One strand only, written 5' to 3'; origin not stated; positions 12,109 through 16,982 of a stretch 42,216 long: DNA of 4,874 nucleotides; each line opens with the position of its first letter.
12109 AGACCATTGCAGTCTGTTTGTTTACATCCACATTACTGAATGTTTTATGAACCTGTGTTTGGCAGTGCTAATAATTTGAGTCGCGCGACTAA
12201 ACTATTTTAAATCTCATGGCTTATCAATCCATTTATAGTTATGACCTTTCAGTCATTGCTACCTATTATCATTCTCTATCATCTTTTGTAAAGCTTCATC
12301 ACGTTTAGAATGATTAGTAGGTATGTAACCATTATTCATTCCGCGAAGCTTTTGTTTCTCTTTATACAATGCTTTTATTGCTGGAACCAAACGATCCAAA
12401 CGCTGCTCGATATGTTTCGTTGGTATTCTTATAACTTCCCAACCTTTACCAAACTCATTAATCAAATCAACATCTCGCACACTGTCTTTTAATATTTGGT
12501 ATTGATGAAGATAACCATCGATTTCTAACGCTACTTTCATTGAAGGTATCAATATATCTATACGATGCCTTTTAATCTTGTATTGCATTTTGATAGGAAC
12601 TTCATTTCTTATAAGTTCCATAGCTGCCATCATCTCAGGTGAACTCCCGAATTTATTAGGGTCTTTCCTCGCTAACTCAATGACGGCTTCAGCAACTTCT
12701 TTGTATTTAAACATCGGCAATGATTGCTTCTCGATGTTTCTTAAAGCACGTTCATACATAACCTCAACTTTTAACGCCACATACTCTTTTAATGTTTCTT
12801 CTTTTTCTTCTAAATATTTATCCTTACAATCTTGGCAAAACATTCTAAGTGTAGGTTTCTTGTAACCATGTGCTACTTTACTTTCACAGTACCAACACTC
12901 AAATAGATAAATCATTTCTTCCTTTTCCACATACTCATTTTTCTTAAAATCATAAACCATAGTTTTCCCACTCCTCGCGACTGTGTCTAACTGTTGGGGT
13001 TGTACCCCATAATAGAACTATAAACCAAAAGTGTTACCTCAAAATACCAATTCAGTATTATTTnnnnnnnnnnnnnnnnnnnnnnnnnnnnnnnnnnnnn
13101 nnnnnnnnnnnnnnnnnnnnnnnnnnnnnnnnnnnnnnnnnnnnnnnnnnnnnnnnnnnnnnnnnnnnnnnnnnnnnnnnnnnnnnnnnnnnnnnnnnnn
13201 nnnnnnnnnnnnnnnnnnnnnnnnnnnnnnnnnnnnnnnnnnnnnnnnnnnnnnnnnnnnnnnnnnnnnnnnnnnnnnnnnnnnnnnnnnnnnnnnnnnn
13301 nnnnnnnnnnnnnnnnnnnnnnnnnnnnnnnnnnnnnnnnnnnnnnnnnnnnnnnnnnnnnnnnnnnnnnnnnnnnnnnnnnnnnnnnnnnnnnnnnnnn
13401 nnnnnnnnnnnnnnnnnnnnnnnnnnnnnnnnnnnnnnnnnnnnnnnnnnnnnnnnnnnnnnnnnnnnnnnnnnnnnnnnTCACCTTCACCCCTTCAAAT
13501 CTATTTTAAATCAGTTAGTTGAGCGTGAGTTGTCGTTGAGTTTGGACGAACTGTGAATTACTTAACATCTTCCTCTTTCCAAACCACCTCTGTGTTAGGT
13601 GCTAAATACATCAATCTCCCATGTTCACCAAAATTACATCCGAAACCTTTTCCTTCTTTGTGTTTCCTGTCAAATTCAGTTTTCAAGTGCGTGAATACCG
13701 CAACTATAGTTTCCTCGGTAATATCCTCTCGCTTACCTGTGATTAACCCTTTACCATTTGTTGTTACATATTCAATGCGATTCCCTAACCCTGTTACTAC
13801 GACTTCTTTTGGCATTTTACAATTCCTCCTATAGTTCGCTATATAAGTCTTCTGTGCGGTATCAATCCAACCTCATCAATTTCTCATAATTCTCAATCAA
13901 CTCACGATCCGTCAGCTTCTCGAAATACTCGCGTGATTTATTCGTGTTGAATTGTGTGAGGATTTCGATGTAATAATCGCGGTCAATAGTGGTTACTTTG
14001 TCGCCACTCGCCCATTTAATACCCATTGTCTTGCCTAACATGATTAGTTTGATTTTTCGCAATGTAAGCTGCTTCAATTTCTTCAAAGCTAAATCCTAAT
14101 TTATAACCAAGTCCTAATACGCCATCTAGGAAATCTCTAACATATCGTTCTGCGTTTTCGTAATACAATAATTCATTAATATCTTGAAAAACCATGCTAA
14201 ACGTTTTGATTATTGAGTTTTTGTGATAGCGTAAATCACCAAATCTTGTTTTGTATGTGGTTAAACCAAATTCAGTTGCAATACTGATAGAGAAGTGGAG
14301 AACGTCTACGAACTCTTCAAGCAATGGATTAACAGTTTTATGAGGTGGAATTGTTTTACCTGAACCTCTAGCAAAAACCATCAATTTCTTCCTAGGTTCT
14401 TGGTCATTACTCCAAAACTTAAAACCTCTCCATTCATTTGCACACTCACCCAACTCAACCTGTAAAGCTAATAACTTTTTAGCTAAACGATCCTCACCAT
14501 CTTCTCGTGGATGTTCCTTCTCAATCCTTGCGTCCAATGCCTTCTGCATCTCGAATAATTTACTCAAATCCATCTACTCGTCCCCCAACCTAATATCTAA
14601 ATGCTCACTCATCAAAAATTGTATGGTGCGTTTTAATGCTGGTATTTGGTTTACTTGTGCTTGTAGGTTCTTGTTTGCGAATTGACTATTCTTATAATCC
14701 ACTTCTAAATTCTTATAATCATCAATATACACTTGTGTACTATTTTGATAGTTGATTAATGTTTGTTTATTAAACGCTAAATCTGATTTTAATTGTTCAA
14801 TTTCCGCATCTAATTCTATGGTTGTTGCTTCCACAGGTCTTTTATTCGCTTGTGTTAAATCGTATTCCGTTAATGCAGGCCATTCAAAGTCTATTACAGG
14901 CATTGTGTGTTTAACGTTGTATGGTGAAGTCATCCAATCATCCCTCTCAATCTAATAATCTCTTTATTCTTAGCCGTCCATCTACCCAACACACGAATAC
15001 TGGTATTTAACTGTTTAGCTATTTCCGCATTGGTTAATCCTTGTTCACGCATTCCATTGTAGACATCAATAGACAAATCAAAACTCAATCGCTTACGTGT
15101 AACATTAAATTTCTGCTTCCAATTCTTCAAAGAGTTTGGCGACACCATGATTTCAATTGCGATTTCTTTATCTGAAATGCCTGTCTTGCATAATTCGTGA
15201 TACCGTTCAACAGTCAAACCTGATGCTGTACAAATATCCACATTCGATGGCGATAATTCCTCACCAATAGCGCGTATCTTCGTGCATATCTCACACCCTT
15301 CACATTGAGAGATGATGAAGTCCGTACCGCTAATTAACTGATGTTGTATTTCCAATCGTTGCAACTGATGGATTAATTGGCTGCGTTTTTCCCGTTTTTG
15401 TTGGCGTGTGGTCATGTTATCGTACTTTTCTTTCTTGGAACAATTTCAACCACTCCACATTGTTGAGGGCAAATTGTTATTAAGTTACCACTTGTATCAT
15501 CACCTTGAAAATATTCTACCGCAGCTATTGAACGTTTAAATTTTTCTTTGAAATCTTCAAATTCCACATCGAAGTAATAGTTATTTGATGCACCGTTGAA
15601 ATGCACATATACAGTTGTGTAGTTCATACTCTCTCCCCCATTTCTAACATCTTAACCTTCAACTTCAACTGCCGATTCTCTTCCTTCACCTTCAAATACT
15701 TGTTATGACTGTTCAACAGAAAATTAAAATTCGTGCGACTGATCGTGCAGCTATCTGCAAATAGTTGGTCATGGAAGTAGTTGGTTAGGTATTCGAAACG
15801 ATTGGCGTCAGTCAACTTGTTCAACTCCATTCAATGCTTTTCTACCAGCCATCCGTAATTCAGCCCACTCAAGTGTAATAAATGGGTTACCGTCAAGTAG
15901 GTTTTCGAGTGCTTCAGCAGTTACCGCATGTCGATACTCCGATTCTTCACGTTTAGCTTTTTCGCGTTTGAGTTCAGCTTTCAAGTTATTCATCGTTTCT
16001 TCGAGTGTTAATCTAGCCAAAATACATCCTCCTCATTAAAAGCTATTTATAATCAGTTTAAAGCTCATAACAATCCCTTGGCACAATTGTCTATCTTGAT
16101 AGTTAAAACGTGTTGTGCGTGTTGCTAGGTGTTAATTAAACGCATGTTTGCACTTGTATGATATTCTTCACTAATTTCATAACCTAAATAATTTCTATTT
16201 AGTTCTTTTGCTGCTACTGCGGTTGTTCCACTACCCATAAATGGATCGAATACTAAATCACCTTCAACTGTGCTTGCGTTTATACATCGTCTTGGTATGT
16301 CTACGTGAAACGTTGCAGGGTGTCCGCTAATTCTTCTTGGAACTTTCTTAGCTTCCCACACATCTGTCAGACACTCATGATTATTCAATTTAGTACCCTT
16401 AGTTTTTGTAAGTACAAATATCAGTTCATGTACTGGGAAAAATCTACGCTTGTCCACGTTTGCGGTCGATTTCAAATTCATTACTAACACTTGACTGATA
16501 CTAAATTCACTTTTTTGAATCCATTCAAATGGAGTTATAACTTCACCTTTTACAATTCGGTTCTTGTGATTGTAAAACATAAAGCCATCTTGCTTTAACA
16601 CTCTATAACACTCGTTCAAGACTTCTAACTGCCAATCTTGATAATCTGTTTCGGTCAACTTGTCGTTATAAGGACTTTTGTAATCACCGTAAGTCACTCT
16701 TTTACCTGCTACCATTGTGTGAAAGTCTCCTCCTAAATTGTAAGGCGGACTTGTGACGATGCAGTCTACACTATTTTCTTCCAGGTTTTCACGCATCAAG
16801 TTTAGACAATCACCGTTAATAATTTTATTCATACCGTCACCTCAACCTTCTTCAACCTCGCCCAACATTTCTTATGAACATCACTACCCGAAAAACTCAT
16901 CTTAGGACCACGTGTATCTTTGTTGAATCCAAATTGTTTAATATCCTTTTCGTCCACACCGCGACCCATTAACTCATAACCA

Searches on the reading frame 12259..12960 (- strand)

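Call 81: search_protein_families(library=phrogs, proteins=[window:12259-12960:-], max_evalue=0.00001)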
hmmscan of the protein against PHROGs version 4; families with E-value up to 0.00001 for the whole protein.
window:12259-12960:- (233 aa): 1 family
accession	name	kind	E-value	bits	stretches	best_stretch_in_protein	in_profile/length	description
phrog_9529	-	unknown function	2.1e-60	205.5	1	17-221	1-216/247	-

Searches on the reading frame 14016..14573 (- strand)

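Call 113: search_protein_families(library=pfam, proteins=[window:14016-14573:-], max_evalue=0.001)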
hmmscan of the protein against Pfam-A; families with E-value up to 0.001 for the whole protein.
window:14016-14573:- (185 aa): 1 family
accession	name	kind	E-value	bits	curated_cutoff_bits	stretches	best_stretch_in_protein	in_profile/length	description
PF08761.16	dUTPase_2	-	3.9e-40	138.2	22.9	2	80-185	60-162/162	dUTPase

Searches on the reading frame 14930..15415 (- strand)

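Call 113: search_protein_families(library=pfam, proteins=[window:14930-15415:-], max_evalue=0.001)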
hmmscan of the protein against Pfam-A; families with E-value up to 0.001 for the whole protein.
window:14930-15415:- (161 aa): 4 families
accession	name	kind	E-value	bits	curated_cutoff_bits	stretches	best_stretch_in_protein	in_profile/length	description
PF01527.26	HTH_Tnp_1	-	2e-05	25.2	24.1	0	76-107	20-49/75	Transposase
PF13384.12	HTH_23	-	2.4e-05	24.5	24.6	0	75-104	13-42/50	Homeodomain-like domain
PF00196.25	GerE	-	0.00031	20.8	23.5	0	124-139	15-30/57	Bacterial regulatory proteins, luxR family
PF13518.12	HTH_28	-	0.0008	19.9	25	0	77-104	10-37/52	Helix-turn-helix domain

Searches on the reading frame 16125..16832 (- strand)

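Call 81: search_protein_families(library=phrogs, proteins=[window:16125-16832:-], max_evalue=0.00001)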
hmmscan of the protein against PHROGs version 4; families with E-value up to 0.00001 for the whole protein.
window:16125-16832:- (235 aa): 12 families
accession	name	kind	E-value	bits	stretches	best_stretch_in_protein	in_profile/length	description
phrog_67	-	other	3.5e-62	212.5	1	1-232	123-343/743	DNA methyltransferase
phrog_498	-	other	6.8e-30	105.2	1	4-233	203-421/633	DNA methyltransferase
phrog_3008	-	other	5.6e-18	66.1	1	169-232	148-211/244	DNA methyltransferase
phrog_6025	-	other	1.8e-15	58.1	1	3-119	13-109/192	DNA methyltransferase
phrog_6952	-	other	5.7e-13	50.1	1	155-225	98-168/181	DNA methyltransferase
phrog_18146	-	other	1.4e-12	48.2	1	171-222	49-101/452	DNA methyltransferase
phrog_18293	-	other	3.2e-10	41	1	171-232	46-107/119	methyltransferase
phrog_8769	-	other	2.8e-09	37.7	1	191-231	12-52/71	methyltransferase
phrog_16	-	DNA, RNA and nucleotide metabolism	1.9e-08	34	1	129-227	838-904/986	DNA helicase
phrog_12517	-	unknown function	2.8e-08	34.3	0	190-223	105-138/316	-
phrog_23085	-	unknown function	1.5e-06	28.9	1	158-228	28-101/138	-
phrog_23148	-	unknown function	4.7e-06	27.7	1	171-232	85-146/165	-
